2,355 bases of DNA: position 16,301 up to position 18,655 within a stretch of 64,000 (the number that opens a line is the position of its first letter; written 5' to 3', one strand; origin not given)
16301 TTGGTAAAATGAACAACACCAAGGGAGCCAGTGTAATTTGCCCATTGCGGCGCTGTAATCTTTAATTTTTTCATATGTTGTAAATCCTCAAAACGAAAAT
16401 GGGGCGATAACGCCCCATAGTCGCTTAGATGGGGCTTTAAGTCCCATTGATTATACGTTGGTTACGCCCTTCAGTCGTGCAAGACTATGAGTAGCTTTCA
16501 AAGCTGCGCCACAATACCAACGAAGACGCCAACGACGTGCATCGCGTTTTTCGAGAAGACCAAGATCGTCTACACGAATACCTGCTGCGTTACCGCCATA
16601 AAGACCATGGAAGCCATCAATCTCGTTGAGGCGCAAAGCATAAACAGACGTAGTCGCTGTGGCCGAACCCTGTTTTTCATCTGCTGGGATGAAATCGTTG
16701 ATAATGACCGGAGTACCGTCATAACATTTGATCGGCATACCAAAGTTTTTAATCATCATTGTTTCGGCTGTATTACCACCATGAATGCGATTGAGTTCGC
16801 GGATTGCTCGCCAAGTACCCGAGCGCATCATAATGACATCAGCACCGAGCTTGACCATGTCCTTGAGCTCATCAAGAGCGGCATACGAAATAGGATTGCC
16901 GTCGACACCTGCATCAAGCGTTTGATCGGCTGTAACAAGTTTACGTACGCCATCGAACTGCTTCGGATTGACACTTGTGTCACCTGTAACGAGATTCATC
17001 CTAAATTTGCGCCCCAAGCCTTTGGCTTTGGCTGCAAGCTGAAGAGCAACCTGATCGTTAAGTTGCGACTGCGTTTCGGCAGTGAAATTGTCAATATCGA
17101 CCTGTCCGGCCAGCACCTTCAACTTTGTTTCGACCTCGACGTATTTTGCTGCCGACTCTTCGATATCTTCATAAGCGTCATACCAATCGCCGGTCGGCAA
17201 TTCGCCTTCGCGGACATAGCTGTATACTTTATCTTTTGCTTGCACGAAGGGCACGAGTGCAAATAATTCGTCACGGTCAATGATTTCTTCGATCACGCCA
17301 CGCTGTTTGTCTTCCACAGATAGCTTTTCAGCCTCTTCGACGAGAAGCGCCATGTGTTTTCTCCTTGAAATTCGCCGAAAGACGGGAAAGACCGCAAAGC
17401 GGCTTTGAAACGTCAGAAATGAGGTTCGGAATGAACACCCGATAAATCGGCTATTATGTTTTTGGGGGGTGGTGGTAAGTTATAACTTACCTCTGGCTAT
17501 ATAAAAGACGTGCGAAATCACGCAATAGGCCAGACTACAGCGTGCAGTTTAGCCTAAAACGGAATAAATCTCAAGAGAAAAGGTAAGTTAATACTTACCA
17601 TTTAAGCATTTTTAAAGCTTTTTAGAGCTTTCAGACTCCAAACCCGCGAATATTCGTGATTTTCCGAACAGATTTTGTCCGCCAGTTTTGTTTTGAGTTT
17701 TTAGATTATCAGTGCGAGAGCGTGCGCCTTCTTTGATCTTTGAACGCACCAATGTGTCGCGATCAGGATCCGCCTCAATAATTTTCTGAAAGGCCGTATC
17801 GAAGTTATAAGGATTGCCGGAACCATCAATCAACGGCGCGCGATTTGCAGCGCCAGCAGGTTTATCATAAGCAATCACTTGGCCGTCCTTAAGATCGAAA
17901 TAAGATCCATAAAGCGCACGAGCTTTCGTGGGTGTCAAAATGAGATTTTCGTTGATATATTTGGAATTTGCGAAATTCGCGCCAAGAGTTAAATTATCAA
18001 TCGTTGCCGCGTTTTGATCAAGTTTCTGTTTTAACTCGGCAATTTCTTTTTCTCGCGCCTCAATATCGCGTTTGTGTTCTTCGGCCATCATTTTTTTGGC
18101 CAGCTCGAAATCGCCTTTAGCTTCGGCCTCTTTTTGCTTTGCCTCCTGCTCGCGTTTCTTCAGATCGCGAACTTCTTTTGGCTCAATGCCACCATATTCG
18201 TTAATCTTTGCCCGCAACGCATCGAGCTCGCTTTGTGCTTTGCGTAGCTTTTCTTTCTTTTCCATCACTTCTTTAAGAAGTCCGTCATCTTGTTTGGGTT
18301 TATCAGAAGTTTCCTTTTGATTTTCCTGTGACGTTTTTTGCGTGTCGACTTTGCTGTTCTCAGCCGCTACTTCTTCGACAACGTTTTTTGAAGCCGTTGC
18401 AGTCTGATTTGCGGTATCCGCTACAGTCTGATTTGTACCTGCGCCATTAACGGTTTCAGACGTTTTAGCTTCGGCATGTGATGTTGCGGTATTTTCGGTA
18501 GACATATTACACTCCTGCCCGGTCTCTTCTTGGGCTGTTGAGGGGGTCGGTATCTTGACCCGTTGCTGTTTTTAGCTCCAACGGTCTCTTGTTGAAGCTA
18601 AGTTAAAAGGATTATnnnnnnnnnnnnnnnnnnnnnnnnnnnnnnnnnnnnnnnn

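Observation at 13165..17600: Shared hairpin motif GGYAAGT-N4-ACTTACC upstream of both major capsid and major tail genes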

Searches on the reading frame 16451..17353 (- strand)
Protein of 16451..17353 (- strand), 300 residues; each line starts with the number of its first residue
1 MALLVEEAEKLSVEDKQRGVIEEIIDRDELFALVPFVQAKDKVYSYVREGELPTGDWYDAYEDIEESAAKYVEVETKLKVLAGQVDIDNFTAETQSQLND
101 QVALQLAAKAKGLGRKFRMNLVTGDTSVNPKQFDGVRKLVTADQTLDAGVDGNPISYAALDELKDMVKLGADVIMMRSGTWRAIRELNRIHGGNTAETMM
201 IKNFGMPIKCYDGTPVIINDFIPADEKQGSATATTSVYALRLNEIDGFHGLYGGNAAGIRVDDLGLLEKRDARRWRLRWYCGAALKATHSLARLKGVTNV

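Call 9: search_protein_families(library=phrogs, proteins=[window:16451-17353:-])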
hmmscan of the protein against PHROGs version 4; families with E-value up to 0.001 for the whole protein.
window:16451-17353:- (300 aa): 3 families
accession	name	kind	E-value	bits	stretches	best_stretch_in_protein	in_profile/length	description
phrog_212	-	head and packaging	1.3e-80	272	1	1-299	4-295/301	major head protein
phrog_31318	-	unknown function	3.5e-59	199.8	1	156-299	2-146/147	-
phrog_10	-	head and packaging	4.3e-05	23.6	1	17-188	374-542/752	major head protein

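Call 10: search_protein_families(library=pfam, proteins=[window:16451-17353:-], max_evalue=0.01)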
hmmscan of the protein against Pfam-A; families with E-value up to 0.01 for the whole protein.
window:16451-17353:- (300 aa): 1 family
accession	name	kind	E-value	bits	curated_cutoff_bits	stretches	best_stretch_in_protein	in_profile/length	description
PF20911.3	GP7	-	3.1e-09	36.6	27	1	16-136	5-126/313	Major capsid protein GP7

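Call 11: search_dna_similar(query=window:16451-17353:-, collection=phages, mode=protein, max_rows=40)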
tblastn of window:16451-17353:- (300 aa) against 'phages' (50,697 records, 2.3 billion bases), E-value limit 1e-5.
Records with a match: 277; places in all: 277; records where one place covers at least 80% of the query: 274.
Best place of each record, by identity: 60-80% 7; <60% 270.
By first word of the organism name: Pseudomonas 89; Caulobacter 39; Xanthomonas 24; Paenibacillus 13; Brevundimonas 13; Stenotrophomonas 11; Streptomyces 11; Rhizobium 10; Bordetella 9; Klebsiella 6; and 24 more.
By host as written in the record: Pseudomonas aeruginosa 31; Pseudomonas aeruginosa PAO1 23; Caulobacter vibrioides CB15 22; - 14; Paenibacillus larvae 11; Bordetella bronchiseptica ATCC 10580 9; Pseudomonas aeruginosa PA14 8; Brevundimonas pondensis LVF1 8; and 81 more.
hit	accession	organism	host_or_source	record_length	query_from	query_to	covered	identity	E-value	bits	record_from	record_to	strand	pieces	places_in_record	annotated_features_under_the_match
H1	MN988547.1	Rhizobium phage RHph_Y2_11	Rhizobium etli Y2_11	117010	1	300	100%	64.0%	9e-117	375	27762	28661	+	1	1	major capsid protein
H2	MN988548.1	Rhizobium phage RHph_Y2_17_1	Rhizobium etli Y2_17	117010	1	300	100%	64.0%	9e-117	375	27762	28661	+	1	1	major capsid protein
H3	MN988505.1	Rhizobium phage RHph_N1_10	Rhizobium phaseoli N1_10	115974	1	300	100%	62.7%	2e-115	371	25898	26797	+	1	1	major capsid protein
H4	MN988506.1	Rhizobium phage RHph_N1_15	Rhizobium phaseoli N1_15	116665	1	300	100%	62.7%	2e-115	371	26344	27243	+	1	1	major capsid protein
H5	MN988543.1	Rhizobium phage RHph_N2_6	Rhizobium phaseoli N2_6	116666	1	300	100%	62.7%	2e-115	371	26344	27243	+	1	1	major capsid protein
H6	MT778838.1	Rhizobium phage V1VFA-S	-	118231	1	297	99%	59.3%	3e-117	376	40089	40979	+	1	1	putative major capsid protein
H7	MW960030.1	Rhizobium phage RHph_X66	R. phaseoli sv. phaseoli INC 2-5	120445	1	297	99%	59.3%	3e-117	376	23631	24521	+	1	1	major capsid protein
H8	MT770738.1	Rhizobium phage B1VFA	Rhizobium leguminosarum VF39SM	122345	1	297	99%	59.3%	6e-117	375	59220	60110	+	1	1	putative major capsid protein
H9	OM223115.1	Pseudomonas phage hairong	Pseudomonas syringae pv. actinidiae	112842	1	300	100%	53.3%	3e-87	290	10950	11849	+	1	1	major capsid protein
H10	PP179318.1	Pseudomonas phage Nican01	Pseudomonas syringae CC0094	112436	1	300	100%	53.0%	7e-85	283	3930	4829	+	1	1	major capsid protein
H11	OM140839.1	Pseudomonas phage ZY21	Pseudomonas syringae pv. actinidiae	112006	1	300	100%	53.0%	2e-84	282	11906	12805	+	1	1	major capsid protein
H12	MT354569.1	Pseudomonas phage phiK7B1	Pseudomonas syringae pv. actinidiae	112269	1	300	100%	53.0%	2e-84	282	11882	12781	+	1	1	major capsid protein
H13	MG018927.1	Pseudomonas phage nickie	Pseudomonas syringae pv. avii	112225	1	300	100%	52.6%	1e-85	285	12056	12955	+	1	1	major capsid protein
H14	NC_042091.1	Pseudomonas phage nickie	Pseudomonas syringae pv. avii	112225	1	300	100%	52.6%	1e-85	285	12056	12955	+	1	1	major capsid protein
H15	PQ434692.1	Stenotrophomonas phage ANB28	Stenotrophomonas maltophilia B28B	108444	1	300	100%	51.3%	3e-81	273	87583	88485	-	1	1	hypothetical protein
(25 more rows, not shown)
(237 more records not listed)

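Call 12: get_annotated_region(hit=H1, flank=7000)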
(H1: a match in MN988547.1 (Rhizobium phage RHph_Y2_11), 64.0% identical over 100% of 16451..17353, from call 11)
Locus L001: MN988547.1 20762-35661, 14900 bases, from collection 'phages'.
description: Rhizobium phage RHph_Y2_11, complete genome.
organism: Rhizobium phage RHph_Y2_11 (NCBI taxid 2509589)
taxonomy: Viruses; Duplodnaviria; Heunggongvirae; Uroviricota; Caudoviricetes
host: Rhizobium etli Y2_11; source: agricultural lands; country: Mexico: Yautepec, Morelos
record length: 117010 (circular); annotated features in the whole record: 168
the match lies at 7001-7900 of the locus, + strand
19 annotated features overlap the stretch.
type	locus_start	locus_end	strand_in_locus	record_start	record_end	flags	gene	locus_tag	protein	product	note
CDS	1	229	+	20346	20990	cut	-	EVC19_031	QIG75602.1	putative ABC transporter ATP-binding protein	GO_function: GO:0000166 - nucleotide binding; GO_function: GO:0017111 - nucleoside-triphosphatase activity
CDS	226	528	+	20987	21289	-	-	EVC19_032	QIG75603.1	DUF2829 domain-containing protein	-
CDS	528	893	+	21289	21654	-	-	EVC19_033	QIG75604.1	hypothetical protein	-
CDS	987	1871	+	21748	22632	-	-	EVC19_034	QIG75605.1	putative ABC transporter ATP-binding protein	-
CDS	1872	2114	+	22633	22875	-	-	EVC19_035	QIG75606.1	hypothetical protein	-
CDS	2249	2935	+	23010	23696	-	-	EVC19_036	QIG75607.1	hypothetical protein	GO_function: GO:0005515 - protein binding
CDS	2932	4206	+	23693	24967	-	-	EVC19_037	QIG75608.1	terminase large subunit protein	-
CDS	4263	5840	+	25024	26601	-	-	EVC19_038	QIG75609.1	putative phage portal protein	-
CDS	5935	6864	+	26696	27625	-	-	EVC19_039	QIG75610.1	hypothetical protein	-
CDS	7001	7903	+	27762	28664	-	-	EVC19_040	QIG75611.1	major capsid protein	-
CDS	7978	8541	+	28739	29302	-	-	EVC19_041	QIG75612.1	hypothetical protein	-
CDS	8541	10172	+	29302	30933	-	-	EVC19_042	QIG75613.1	hypothetical protein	-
CDS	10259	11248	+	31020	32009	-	-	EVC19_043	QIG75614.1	hypothetical protein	-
CDS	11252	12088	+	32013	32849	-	-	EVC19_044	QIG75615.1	hypothetical protein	-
CDS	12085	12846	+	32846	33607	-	-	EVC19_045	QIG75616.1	putative minor capsid protein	GO_component: GO:0019028 - viral capsid; GO_function: GO:0005198 - structural molecule activity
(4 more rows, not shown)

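Call 13: get_annotated_region(hit=H6, flank=7000)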
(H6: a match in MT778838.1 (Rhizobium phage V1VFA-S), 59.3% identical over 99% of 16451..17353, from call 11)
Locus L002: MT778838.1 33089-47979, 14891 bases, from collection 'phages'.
description: Rhizobium phage V1VFA-S, complete genome.
organism: Rhizobium phage V1VFA-S (NCBI taxid 2763532)
taxonomy: Viruses; Duplodnaviria; Heunggongvirae; Uroviricota; Caudoviricetes
host: -; source: -; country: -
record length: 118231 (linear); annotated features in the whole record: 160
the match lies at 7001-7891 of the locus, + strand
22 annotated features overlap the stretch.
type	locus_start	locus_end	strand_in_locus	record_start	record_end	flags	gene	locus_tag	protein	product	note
CDS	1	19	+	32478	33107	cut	-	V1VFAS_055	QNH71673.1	hypothetical protein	-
CDS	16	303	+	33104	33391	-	-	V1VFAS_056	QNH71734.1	hypothetical protein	-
CDS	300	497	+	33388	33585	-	-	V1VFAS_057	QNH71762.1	hypothetical protein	-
CDS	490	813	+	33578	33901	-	-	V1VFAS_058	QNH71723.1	hypothetical protein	-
CDS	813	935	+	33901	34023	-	-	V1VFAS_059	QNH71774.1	hypothetical protein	-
CDS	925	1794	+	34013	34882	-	-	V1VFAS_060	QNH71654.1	hypothetical protein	-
CDS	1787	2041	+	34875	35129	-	-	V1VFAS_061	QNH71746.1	hypothetical protein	-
CDS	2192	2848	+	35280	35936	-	-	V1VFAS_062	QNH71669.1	HTH - DNA binding domain protein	HTH - DNA binding domain as in trancription regulators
CDS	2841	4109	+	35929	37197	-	-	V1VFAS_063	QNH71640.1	putative terminase large subunit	Putative terminase large subunit. May contain ATP/GTP binding motif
CDS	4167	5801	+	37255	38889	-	-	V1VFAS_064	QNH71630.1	portal protein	-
CDS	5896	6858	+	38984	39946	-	-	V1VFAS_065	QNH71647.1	hypothetical protein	-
CDS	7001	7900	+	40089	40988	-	-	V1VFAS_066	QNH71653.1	putative major capsid protein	-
CDS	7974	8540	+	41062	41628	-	-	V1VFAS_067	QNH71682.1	hypothetical protein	-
CDS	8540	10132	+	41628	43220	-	-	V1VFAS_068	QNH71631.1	hypothetical protein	FIG00986388: hypothetical protein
CDS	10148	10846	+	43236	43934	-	-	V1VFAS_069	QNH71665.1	hypothetical protein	-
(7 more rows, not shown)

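Call 23: find_related_loci(query=window:16451-17353:-, collection=viral_contigs, flank=10000)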
Query window:16451-17353:- (300 aa) in viral_contigs; peptide patterns used: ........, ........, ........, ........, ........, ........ (x = any residue, [..] = any of these).
42 stretches matched a pattern; 28 encode a relative of the query (tblastn E <= 1e-3); 28 distinct loci.
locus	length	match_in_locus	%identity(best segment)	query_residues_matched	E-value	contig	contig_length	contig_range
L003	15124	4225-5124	79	1-300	4e-168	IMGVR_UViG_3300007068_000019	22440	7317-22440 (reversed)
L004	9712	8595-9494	68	1-300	1e-142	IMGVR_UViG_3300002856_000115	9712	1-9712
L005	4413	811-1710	69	1-300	2e-143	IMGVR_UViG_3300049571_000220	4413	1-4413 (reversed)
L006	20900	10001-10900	67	1-300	1e-139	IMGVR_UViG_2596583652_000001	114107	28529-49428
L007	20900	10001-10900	63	1-300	2e-124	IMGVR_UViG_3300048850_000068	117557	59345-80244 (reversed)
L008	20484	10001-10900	65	1-300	2e-123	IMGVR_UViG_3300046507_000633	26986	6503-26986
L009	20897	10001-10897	62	1-299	2e-121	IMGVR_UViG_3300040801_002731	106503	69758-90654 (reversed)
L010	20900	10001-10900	63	1-300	3e-119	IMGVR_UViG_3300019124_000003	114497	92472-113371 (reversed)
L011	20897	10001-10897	57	1-300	2e-114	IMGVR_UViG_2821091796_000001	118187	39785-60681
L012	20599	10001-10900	58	1-300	4e-113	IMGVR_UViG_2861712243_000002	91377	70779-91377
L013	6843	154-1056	54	1-300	2e-108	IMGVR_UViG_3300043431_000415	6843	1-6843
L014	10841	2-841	56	21-300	2e-106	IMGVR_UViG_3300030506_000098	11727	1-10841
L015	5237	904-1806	55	1-300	2e-105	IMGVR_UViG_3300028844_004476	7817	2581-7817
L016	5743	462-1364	55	1-300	2e-105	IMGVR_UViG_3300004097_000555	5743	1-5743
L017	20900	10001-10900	57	1-300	3e-105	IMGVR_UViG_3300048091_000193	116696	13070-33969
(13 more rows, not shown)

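Call 57: find_related_loci(query=window:16451-17353:-, collection=metagenome_contigs, flank=6000)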
Query window:16451-17353:- (300 aa) in metagenome_contigs; peptide patterns used: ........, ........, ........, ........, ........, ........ (x = any residue, [..] = any of these).
196 stretches matched a pattern; 25 encode a relative of the query (tblastn E <= 1e-3); 25 distinct loci.
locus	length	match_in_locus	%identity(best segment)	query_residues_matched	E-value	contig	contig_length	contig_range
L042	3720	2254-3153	60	1-300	3e-123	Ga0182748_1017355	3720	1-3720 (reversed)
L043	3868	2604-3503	60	1-300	2e-121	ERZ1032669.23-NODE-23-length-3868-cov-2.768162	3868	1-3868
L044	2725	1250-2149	62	1-300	3e-124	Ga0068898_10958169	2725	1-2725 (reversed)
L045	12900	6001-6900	59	1-300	5e-119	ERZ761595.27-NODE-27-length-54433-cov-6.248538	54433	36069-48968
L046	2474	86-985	55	1-300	2e-116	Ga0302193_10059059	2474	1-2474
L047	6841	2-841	56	21-300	7e-107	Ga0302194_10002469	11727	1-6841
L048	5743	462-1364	55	1-300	9e-106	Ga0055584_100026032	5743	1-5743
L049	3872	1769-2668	53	1-300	3e-106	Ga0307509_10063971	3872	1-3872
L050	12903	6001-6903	53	1-300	2e-102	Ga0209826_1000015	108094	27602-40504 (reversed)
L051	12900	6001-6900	50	1-300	3e-100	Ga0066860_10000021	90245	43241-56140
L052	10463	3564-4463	50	1-300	3e-100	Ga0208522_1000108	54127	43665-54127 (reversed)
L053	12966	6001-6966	46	1-300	2e-86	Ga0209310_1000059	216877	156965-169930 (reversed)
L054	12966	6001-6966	46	1-300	2e-86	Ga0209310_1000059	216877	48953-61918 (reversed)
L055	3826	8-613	54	99-300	3e-72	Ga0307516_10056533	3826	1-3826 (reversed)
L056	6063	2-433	68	157-300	7e-68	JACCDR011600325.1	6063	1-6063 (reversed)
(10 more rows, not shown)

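Call 58: find_related_loci(query=window:16451-17353:-, collection=genome_contigs, flank=10000)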
Query window:16451-17353:- (300 aa) in genome_contigs; peptide patterns used: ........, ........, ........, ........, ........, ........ (x = any residue, [..] = any of these).
131 stretches matched a pattern; 9 encode a relative of the query (tblastn E <= 1e-3); 9 distinct loci.
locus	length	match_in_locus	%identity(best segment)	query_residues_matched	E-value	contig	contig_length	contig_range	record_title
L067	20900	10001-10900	67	1-300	4e-140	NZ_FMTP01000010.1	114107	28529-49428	Ancylobacter rudongensis strain CGMCC 1.1761, whole genome shotgun sequence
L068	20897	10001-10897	57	1-300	8e-115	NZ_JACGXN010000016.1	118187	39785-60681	Phyllobacterium myrsinacearum strain AN3 Ga0326540_16, whole genome shotgun sequence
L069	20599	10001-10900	58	1-300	1e-113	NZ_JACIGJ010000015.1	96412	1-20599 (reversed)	Roseospira marina strain DSM 15113 Ga0394286_15, whole genome shotgun sequence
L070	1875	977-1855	41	1-298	3e-69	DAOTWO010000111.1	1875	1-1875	MAG TPA_asm: Thermomicrobium sp. isolate H14_148 k109_602907, whole genome shotgun sequence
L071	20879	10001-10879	41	1-298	1e-65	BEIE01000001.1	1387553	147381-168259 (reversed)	Bacterium HR28 DNA, contig: NODE_3_1, isolate: HRbin28, whole genome shotgun sequence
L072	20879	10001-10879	40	1-298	1e-64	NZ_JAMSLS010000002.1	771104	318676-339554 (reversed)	Thermomicrobium sp. CFH 73360 Scaffold2, whole genome shotgun sequence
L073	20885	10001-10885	35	1-297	3e-53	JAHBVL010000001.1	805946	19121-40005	MAG: Thermomicrobiales bacterium isolate ACE_CHL14 CHL14_1, whole genome shotgun sequence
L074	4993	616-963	35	121-238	2e-16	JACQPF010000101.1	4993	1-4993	MAG: Elusimicrobia bacterium isolate NC_groundwater_1300_Ag_S-0.2um_60_19 S_p2_S4_coassembly_k141_921656, whole genome s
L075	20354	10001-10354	33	121-240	4e-16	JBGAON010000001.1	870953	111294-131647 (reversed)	MAG: Elusimicrobiota bacterium isolate MAG_MBR_H10.43 MBRH10-43_opera_contig_22, whole genome shotgun sequence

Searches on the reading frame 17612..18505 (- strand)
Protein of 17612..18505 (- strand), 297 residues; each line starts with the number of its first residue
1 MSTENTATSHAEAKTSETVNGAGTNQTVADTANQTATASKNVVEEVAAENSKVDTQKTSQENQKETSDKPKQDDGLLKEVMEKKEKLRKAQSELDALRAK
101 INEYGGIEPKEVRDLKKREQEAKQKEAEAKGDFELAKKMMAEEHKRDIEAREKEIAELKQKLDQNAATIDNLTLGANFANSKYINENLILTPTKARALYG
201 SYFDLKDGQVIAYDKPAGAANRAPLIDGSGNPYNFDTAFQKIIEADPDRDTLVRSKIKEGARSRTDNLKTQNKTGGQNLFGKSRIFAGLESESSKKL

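Call 9: search_protein_families(library=phrogs, proteins=[window:17612-18505:-])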
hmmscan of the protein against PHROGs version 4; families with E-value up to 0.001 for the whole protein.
window:17612-18505:- (297 aa): 3 families
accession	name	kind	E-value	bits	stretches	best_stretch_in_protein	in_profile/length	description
phrog_206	-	head and packaging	1.6e-26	94.7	1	42-293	13-253/263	head scaffolding protein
phrog_7402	-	unknown function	3.9e-26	92.9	1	172-272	1-102/123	-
phrog_784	-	unknown function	2.1e-12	48.2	1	120-274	83-227/250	-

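Call 10: search_protein_families(library=pfam, proteins=[window:17612-18505:-], max_evalue=0.01)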
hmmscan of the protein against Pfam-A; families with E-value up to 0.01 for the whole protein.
window:17612-18505:- (297 aa): 1 family
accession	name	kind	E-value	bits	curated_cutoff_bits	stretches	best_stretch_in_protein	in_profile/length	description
PF20356.3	DUF6651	-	2e-09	38.4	27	1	169-266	13-107/113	Family of unknown function (DUF6651)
